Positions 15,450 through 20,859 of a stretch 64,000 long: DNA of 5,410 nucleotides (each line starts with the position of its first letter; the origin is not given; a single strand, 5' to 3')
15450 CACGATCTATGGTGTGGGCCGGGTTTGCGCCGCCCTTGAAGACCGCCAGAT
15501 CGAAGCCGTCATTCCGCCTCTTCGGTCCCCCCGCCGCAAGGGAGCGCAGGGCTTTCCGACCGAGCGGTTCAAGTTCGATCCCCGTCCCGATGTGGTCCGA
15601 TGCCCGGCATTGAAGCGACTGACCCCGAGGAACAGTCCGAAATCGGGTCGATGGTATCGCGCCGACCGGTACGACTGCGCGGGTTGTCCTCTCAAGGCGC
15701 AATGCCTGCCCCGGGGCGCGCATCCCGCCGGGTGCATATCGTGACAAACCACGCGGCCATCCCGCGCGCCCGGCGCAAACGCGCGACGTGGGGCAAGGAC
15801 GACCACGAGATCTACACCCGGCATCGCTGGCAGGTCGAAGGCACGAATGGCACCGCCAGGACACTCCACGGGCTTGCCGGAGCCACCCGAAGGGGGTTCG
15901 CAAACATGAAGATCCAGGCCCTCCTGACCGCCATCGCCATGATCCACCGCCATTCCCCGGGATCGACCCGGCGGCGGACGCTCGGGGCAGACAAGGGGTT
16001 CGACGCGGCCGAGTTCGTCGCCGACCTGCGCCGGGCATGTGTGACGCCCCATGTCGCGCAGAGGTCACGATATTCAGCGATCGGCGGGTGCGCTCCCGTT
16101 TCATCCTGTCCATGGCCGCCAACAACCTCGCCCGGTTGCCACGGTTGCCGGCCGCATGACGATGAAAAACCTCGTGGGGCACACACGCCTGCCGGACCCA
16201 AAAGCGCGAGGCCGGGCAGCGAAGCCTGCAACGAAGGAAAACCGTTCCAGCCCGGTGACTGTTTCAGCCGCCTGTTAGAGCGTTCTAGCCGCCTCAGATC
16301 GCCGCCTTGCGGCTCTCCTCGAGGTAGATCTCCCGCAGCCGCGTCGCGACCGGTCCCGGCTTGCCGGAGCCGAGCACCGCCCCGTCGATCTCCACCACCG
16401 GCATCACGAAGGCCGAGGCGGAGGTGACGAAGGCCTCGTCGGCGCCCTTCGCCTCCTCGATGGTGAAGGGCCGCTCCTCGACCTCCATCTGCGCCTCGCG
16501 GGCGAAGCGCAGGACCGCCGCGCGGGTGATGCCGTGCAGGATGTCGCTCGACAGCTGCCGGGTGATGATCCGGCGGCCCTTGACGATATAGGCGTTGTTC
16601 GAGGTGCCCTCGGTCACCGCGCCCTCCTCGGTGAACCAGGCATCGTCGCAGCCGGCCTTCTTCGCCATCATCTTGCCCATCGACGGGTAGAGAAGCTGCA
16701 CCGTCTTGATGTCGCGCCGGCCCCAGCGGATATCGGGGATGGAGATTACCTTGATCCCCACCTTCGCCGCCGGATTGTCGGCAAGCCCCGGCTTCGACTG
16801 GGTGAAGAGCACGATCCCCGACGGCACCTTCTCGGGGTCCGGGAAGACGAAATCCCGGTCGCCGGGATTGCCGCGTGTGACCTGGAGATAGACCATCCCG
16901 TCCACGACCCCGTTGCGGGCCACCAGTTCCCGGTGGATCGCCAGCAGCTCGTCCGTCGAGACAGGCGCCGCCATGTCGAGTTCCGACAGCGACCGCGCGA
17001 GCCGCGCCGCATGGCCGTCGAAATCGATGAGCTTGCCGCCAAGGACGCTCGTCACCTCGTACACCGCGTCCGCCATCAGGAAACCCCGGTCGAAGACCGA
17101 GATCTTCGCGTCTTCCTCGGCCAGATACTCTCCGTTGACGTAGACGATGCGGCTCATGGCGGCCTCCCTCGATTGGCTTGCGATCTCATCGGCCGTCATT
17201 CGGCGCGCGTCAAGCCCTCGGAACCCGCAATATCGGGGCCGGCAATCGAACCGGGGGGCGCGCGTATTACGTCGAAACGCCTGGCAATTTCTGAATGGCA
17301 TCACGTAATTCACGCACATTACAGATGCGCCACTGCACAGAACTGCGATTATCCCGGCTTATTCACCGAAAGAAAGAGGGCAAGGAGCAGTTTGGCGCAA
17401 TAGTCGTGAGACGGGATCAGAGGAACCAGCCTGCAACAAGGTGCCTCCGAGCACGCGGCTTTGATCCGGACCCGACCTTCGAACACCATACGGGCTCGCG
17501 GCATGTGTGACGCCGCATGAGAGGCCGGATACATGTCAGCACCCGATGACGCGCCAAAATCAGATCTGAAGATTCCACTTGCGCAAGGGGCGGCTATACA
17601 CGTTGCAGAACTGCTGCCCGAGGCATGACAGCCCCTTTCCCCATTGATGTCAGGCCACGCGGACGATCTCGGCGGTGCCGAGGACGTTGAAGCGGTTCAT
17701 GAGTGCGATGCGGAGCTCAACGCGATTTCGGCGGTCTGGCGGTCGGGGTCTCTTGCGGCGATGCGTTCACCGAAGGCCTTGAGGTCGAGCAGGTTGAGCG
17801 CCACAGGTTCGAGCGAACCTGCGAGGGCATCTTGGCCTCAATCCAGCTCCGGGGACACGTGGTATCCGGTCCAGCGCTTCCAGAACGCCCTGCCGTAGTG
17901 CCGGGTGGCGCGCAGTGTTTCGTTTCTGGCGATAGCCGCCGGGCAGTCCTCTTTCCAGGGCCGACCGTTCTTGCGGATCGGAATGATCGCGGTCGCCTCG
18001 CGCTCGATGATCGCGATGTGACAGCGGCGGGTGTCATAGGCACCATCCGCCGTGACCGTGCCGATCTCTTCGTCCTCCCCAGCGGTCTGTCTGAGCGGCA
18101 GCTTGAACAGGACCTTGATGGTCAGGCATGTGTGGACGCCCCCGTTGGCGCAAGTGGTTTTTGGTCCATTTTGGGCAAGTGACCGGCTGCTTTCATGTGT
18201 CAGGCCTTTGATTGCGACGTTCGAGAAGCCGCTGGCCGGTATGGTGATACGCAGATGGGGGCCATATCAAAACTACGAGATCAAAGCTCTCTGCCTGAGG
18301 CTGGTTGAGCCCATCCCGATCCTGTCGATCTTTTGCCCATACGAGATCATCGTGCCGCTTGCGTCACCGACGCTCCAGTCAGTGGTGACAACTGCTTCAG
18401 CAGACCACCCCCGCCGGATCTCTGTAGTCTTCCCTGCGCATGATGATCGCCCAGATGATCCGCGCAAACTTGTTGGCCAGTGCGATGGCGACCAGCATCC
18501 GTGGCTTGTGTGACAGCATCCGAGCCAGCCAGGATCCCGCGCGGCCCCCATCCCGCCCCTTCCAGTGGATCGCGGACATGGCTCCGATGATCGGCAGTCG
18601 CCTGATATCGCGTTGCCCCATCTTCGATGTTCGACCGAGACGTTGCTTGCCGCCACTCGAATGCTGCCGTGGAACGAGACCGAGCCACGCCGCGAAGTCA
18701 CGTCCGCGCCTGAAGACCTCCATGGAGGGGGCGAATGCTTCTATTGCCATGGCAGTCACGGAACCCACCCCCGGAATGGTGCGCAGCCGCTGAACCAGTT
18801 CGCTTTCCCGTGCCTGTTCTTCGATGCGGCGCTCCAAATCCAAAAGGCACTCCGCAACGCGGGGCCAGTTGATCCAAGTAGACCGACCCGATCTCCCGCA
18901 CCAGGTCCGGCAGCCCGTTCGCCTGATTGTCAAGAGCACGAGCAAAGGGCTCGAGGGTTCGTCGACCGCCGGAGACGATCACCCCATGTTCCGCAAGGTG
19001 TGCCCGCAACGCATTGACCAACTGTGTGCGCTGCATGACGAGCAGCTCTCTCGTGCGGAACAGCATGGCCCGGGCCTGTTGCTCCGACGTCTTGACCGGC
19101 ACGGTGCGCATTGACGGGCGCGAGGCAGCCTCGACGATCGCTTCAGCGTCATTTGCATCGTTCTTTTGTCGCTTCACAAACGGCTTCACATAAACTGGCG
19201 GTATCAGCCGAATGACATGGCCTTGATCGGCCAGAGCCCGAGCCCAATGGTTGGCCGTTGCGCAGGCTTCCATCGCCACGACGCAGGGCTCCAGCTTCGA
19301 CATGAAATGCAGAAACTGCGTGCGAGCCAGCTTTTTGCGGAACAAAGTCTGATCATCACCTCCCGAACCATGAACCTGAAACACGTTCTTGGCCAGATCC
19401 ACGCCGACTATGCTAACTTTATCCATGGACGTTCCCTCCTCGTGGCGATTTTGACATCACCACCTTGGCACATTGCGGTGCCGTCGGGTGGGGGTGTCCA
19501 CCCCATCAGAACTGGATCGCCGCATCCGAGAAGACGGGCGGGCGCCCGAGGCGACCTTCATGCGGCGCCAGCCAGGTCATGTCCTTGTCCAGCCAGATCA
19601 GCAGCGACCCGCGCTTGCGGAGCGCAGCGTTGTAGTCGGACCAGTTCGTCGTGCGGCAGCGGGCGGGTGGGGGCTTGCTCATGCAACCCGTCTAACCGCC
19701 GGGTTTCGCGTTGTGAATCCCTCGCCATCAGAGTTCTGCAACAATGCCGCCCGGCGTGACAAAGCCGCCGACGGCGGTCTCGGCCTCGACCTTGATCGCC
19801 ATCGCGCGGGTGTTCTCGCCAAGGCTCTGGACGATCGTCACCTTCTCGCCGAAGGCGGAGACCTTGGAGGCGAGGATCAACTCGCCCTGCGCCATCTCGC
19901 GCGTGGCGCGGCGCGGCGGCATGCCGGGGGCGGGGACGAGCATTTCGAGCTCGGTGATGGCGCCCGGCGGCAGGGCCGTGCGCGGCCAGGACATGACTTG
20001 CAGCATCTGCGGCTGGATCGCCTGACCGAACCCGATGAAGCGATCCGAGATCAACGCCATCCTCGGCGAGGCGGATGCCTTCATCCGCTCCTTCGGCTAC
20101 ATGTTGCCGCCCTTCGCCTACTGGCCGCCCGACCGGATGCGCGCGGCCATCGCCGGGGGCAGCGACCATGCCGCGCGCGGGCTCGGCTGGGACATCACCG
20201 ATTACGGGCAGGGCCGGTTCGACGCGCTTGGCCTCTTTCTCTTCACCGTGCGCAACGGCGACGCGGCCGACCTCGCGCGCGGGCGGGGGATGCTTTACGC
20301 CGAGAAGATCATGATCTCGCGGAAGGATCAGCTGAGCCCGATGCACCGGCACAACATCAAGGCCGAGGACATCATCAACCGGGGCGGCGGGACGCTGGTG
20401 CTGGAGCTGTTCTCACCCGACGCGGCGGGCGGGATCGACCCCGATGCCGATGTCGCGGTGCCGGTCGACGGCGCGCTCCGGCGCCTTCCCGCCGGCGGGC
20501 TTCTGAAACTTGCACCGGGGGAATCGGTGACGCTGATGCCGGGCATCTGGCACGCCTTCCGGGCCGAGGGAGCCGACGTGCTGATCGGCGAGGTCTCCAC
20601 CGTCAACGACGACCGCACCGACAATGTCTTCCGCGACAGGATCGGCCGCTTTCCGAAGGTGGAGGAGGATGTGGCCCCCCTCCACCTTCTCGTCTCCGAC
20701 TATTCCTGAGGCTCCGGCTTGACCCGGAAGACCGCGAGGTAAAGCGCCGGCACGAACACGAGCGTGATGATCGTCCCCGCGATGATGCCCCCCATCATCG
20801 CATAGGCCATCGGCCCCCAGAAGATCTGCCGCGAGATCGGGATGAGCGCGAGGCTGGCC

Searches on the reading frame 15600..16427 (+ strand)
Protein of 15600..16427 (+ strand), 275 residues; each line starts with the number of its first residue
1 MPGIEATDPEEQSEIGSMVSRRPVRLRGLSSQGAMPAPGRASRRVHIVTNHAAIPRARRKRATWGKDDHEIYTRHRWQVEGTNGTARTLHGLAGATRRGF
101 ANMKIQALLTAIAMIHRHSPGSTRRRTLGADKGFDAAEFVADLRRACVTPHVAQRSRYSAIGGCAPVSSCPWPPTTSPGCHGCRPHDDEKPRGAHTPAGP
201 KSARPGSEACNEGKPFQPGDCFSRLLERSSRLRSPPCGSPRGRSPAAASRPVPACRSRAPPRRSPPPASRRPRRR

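Call 34: search_protein_families(library=pfam, proteins=[window:15600-16427:+], max_evalue=0.001)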
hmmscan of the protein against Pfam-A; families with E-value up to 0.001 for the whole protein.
window:15600-16427:+ (275 aa): 1 family
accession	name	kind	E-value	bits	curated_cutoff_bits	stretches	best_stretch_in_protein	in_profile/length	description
PF13751.12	DDE_Tnp_1_6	-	0.00016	22.3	25.1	1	44-114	48-119/125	Transposase DDE domain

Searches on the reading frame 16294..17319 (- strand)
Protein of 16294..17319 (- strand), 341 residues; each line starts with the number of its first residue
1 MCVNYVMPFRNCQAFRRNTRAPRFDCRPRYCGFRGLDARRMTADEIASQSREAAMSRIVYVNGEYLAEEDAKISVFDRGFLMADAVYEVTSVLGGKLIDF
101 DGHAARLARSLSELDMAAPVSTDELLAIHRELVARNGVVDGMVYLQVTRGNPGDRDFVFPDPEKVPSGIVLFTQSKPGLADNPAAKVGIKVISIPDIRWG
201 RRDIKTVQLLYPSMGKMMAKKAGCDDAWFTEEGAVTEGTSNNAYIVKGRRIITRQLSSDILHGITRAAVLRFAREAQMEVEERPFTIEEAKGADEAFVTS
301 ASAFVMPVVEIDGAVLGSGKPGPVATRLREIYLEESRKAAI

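Call 34: search_protein_families(library=pfam, proteins=[window:16294-17319:-], max_evalue=0.001)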
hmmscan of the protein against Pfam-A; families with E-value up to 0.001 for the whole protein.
window:16294-17319:- (341 aa): 1 family
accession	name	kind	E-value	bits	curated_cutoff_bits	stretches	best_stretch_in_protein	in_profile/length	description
PF01063.24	Aminotran_4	-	5.7e-44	151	28.5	1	86-311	2-223/223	Amino-transferase class IV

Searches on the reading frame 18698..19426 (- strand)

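Call 77: search_protein_families(library=pfam, proteins=[window:18698-19426:-], max_evalue=0.00001)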
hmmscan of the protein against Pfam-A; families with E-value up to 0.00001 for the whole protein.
window:18698-19426:- (242 aa): 1 family
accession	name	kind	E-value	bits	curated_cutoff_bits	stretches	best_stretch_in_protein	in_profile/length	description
PF01548.23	DEDD_Tnp_IS110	-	3.9e-15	56.4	29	1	7-146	1-152/155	Transposase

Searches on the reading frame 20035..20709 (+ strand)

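Call 77: search_protein_families(library=pfam, proteins=[window:20035-20709:+], max_evalue=0.00001)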
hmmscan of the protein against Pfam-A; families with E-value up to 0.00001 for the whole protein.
window:20035-20709:+ (224 aa): 1 family
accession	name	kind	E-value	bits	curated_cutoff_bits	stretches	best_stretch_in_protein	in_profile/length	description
PF07385.18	Lyx_isomer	-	6.7e-95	316.9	20.8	1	1-223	1-222/222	D-lyxose isomerase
